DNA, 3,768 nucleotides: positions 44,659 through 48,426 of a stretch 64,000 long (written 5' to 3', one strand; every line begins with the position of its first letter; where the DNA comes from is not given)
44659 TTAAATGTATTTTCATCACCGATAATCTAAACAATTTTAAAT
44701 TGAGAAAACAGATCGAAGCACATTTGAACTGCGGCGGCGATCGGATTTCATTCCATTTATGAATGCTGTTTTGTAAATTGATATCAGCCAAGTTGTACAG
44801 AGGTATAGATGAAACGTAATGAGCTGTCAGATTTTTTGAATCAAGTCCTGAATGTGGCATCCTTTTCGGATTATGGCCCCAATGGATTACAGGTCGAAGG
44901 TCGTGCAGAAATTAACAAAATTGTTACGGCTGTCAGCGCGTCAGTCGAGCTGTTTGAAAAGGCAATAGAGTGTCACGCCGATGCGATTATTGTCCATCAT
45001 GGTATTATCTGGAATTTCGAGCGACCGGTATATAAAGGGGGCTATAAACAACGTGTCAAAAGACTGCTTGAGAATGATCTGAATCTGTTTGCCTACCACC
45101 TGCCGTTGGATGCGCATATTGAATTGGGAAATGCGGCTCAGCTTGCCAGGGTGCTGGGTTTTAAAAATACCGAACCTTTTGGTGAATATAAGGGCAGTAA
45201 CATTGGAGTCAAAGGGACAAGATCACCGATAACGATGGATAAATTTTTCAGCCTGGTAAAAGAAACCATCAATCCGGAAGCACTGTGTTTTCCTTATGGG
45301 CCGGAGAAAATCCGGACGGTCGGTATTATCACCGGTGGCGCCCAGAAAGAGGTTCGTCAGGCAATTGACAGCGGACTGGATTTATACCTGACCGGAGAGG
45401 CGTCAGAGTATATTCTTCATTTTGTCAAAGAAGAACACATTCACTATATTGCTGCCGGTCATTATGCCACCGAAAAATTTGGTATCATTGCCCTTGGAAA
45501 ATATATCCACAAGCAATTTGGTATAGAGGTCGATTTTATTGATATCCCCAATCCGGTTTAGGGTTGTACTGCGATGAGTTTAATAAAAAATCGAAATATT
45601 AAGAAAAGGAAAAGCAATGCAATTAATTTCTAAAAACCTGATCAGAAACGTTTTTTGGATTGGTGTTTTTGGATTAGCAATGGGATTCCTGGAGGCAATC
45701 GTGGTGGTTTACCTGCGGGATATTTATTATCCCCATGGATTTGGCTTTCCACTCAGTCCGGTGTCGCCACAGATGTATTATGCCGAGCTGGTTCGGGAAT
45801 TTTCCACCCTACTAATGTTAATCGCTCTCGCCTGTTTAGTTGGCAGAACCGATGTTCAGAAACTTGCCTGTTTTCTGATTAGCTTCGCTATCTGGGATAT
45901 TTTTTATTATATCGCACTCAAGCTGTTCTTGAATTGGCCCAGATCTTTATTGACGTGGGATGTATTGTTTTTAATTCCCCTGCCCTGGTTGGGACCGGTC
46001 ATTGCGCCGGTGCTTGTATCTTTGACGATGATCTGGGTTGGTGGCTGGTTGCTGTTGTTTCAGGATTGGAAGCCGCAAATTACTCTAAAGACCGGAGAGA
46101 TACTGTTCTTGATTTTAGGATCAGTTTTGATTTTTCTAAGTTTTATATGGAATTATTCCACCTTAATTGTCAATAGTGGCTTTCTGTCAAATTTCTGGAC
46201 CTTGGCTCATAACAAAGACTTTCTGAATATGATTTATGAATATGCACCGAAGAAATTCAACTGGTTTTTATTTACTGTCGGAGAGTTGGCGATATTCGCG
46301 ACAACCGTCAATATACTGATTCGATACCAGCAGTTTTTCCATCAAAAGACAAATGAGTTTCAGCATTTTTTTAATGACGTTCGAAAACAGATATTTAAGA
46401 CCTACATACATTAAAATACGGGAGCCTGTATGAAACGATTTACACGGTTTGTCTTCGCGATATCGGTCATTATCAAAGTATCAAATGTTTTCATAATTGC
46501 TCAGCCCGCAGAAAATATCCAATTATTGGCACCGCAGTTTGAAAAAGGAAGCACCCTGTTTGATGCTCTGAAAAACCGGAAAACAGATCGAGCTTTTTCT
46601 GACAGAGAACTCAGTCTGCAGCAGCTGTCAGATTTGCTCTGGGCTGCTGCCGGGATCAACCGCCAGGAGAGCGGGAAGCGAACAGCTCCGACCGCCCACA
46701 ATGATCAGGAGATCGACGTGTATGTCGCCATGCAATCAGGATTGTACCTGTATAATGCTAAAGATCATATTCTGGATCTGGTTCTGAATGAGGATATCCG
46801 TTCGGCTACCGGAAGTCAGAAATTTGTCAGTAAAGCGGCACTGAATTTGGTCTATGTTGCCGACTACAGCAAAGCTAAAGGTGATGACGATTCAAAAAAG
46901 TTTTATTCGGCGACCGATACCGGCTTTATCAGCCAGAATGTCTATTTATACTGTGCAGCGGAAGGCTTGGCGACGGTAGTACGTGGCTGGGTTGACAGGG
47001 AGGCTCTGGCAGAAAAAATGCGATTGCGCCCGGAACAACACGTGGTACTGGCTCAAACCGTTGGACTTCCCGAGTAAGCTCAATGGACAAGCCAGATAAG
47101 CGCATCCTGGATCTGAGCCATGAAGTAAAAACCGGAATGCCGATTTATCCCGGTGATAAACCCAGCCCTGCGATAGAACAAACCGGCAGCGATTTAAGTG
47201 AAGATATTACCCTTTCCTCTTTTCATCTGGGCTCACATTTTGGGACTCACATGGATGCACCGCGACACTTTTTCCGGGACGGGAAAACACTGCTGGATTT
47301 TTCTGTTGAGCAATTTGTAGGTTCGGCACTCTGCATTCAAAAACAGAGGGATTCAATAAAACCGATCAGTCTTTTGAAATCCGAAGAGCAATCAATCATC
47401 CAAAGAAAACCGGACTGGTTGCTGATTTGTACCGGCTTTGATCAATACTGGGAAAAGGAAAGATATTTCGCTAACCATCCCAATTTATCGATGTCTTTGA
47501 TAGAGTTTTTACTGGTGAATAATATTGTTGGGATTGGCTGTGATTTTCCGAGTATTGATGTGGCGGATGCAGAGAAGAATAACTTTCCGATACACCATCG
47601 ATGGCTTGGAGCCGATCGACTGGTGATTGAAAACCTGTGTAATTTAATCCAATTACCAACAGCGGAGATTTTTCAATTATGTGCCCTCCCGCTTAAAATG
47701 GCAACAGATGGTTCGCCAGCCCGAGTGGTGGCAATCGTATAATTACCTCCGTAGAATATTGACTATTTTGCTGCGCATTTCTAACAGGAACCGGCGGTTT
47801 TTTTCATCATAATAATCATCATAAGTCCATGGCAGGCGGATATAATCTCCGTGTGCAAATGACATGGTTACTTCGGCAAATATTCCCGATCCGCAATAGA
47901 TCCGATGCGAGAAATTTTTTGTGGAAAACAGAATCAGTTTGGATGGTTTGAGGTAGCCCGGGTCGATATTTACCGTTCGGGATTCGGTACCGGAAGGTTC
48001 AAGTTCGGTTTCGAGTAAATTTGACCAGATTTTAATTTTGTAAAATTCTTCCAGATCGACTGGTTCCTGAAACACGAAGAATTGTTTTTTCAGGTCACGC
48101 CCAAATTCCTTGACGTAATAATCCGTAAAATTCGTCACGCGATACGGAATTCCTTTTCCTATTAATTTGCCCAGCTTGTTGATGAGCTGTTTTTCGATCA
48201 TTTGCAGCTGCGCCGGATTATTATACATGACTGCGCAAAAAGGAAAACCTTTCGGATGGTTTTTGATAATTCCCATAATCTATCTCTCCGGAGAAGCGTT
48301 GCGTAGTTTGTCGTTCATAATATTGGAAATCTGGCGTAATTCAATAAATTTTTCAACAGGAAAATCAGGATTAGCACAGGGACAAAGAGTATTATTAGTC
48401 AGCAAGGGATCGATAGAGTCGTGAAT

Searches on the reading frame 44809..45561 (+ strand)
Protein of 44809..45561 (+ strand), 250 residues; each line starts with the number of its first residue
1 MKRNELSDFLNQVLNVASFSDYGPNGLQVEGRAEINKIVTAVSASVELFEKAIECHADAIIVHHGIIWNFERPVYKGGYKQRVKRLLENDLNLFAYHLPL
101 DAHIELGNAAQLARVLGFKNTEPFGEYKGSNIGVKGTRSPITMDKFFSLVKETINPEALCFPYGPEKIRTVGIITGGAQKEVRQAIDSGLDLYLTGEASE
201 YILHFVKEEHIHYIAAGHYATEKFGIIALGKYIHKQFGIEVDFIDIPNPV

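Call 33: search_protein_families(library=pfam, proteins=[window:44809-45561:+], max_evalue=0.001)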
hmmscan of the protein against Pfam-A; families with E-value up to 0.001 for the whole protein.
window:44809-45561:+ (250 aa): 1 family
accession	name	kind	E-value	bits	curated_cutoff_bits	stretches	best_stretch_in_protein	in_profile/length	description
PF01784.24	DUF34_NIF3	-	1e-65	222.4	23.4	1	1-249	1-256/256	Duf34/NIF3 (NGG1p interacting factor 3)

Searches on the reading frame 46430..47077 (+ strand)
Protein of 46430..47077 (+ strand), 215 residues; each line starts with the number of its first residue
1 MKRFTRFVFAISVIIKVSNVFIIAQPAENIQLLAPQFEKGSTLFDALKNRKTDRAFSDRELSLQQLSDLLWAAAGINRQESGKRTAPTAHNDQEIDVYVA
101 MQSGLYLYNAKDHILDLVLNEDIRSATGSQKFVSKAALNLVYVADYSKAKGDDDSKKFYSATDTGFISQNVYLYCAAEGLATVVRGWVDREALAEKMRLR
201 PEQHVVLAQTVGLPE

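Call 33: search_protein_families(library=pfam, proteins=[window:46430-47077:+], max_evalue=0.001)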
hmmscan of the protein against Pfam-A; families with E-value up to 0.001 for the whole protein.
window:46430-47077:+ (215 aa): 2 families
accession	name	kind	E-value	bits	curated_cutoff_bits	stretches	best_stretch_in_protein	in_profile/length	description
PF00881.29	Nitroreductase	-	4.2e-23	82.8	23.5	1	47-212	1-166/167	Nitroreductase family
PF14512.11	TM1586_NiRdase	-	1.6e-06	28.4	27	0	140-212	63-131/215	Putative TM nitroreductase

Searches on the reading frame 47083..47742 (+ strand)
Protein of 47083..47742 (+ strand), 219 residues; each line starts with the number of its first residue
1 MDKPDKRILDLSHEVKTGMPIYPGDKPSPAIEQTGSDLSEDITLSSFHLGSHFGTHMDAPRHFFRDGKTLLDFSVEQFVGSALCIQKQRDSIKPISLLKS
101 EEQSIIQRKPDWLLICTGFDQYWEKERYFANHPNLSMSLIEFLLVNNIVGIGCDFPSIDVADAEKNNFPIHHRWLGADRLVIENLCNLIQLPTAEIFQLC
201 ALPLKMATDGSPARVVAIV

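Call 33: search_protein_families(library=pfam, proteins=[window:47083-47742:+], max_evalue=0.001)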
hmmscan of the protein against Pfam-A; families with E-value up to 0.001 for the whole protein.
window:47083-47742:+ (219 aa): 1 family
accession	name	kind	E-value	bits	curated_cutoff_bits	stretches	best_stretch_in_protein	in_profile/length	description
PF04199.19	Cyclase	-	2e-26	93.3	23.1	1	10-159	2-141/142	Putative cyclase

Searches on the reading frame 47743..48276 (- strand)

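Call 33: search_protein_families(library=pfam, proteins=[window:47743-48276:-], max_evalue=0.001)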
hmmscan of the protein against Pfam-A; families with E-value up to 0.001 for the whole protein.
window:47743-48276:- (177 aa): 1 family
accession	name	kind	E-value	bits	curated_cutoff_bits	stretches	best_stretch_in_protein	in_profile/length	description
PF14385.11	DUF4416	-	1.7e-44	152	27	1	13-169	6-160/162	Domain of unknown function (DUF4416)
